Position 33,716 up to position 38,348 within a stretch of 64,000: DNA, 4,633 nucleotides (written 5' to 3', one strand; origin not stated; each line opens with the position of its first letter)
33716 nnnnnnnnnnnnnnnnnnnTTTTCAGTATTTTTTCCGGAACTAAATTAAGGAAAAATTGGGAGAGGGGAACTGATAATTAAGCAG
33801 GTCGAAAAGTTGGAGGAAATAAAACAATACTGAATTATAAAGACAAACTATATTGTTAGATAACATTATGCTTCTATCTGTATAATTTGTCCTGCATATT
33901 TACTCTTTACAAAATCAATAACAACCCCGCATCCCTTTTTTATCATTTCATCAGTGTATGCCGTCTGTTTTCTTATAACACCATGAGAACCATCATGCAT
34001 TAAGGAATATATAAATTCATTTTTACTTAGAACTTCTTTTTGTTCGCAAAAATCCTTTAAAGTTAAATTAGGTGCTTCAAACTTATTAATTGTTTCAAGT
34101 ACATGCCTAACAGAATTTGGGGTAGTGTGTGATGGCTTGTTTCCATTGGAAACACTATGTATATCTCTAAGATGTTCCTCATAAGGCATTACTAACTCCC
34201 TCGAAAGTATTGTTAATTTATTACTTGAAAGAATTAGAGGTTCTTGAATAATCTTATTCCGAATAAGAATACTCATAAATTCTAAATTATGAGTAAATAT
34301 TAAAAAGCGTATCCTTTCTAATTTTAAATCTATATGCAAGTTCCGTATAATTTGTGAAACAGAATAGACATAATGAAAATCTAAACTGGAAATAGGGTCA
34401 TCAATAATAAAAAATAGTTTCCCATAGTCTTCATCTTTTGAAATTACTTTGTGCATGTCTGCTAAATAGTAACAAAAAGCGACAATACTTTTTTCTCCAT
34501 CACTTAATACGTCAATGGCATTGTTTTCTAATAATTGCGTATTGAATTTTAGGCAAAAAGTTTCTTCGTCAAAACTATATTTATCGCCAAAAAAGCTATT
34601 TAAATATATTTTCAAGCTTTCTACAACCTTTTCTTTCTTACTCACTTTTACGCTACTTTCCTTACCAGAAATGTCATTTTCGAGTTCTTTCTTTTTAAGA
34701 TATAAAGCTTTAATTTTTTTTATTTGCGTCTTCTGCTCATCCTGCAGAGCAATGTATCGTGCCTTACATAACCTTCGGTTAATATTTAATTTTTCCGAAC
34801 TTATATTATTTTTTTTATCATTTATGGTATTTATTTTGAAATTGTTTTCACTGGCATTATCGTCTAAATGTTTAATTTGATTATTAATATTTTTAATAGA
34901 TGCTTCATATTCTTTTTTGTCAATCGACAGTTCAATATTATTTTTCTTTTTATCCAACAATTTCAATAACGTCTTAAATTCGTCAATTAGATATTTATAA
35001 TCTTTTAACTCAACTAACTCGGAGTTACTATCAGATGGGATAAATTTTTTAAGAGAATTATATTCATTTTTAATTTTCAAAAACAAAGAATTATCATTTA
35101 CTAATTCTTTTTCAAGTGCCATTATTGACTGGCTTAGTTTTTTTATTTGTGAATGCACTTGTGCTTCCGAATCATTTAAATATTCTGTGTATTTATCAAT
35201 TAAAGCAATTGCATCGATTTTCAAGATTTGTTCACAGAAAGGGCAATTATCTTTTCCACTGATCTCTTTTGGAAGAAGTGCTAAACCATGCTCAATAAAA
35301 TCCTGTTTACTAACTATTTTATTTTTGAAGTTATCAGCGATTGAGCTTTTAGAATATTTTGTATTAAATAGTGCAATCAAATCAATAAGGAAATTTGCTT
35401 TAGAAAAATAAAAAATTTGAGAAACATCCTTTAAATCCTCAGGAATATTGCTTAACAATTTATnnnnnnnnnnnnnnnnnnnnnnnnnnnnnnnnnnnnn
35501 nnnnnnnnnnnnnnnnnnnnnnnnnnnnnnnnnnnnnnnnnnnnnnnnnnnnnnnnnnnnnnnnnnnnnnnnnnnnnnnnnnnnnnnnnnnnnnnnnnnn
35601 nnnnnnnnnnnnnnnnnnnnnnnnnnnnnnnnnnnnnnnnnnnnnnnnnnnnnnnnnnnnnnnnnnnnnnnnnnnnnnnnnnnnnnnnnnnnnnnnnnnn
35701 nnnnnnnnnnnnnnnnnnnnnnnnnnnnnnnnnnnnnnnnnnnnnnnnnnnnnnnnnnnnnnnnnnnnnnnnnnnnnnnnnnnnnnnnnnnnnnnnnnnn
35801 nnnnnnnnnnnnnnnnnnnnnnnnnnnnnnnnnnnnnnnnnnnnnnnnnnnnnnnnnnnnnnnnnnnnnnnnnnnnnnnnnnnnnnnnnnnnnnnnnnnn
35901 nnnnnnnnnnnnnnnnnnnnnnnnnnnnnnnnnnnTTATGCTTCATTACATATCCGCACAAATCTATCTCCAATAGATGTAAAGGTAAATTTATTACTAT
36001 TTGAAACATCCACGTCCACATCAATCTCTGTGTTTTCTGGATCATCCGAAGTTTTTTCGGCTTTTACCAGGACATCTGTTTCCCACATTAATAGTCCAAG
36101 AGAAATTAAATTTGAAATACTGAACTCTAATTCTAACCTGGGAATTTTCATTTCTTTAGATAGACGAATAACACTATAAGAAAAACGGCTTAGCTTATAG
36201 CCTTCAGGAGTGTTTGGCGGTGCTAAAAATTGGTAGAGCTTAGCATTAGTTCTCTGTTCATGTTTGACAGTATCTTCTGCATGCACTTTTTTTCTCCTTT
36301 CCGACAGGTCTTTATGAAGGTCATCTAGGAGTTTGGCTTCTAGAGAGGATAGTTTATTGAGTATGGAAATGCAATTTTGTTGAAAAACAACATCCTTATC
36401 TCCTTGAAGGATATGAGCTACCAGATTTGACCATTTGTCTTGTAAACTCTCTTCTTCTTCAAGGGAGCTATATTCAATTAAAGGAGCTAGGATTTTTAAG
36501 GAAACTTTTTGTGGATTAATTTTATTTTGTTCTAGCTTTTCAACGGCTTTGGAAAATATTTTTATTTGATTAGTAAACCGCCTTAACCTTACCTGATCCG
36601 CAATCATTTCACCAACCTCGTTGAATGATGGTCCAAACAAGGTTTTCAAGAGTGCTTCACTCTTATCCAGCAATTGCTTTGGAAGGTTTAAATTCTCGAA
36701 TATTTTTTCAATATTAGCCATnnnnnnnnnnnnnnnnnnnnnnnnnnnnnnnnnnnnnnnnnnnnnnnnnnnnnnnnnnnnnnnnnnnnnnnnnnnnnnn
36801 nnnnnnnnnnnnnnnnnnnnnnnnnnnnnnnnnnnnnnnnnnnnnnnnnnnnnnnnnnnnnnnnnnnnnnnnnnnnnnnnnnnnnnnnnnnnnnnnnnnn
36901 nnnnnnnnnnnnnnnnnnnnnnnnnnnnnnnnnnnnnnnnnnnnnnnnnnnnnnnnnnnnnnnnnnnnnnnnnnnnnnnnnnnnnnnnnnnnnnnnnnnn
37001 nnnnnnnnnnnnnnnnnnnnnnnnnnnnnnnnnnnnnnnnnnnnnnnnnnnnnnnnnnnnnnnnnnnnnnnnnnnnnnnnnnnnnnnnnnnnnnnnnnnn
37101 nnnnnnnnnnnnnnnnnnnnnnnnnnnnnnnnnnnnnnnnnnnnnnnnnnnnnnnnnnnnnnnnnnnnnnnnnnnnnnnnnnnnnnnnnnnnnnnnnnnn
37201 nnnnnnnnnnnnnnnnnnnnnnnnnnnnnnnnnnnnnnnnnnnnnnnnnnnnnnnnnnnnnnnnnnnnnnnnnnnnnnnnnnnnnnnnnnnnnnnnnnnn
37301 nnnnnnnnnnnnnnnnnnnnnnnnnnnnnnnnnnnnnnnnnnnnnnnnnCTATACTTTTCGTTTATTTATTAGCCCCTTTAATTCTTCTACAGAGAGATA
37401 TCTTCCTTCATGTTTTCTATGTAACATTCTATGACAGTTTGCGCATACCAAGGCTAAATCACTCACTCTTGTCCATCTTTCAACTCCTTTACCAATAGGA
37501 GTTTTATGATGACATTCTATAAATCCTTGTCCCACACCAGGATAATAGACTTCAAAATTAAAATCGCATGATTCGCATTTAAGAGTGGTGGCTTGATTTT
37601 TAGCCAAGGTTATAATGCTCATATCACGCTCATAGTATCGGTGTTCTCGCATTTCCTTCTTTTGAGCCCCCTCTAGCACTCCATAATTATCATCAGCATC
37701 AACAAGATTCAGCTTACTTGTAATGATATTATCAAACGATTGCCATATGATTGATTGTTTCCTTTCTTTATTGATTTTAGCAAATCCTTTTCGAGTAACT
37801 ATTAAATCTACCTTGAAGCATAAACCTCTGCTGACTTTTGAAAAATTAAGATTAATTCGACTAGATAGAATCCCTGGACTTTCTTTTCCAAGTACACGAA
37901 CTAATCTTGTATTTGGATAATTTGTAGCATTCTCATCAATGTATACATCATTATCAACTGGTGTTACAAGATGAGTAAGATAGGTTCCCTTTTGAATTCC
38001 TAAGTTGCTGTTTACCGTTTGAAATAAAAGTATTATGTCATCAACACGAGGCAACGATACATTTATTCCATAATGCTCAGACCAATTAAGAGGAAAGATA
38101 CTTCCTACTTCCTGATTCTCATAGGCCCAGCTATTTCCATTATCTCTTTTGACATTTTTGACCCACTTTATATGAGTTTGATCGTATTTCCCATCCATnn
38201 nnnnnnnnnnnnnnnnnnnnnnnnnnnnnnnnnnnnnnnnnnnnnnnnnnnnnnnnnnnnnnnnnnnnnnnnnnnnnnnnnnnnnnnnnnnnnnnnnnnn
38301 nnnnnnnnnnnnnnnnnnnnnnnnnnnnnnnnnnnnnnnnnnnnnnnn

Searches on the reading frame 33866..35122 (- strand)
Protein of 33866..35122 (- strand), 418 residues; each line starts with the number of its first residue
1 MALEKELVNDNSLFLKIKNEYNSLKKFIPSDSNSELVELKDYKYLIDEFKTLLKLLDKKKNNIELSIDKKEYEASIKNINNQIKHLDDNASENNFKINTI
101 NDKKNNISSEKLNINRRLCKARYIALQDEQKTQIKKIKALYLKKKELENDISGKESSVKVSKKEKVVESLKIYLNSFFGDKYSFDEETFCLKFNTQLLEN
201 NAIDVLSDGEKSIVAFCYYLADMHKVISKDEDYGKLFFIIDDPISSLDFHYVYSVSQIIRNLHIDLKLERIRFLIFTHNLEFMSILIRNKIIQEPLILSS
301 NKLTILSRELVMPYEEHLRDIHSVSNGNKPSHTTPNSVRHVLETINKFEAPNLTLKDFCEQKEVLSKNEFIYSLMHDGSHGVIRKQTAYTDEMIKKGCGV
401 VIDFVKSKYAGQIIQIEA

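Call 98: search_protein_families(library=pfam, proteins=[window:33866-35122:-], max_evalue=0.00001)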
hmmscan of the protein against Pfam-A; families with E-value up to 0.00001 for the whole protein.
window:33866-35122:- (418 aa): 1 family
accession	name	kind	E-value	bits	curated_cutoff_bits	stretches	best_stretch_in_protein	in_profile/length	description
PF13166.12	AAA_13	-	1.9e-26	93.4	36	1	43-389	331-695/713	AAA domain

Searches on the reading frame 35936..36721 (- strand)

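Call 98: search_protein_families(library=pfam, proteins=[window:35936-36721:-], max_evalue=0.00001)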
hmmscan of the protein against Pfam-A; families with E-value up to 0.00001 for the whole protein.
window:35936-36721:- (261 aa): 1 family
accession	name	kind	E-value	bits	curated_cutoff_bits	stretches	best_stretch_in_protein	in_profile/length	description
PF14337.13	Abi_alpha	-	4.6e-24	85.9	29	1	43-258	3-196/196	Abortive infection alpha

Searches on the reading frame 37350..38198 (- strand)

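Call 98: search_protein_families(library=pfam, proteins=[window:37350-38198:-], max_evalue=0.00001)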
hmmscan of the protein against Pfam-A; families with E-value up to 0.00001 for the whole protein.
window:37350-38198:- (282 aa): 1 family
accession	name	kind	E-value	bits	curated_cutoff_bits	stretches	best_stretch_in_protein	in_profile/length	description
PF01844.29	HNH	-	2.1e-06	28.2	21.4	1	208-261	1-46/47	HNH endonuclease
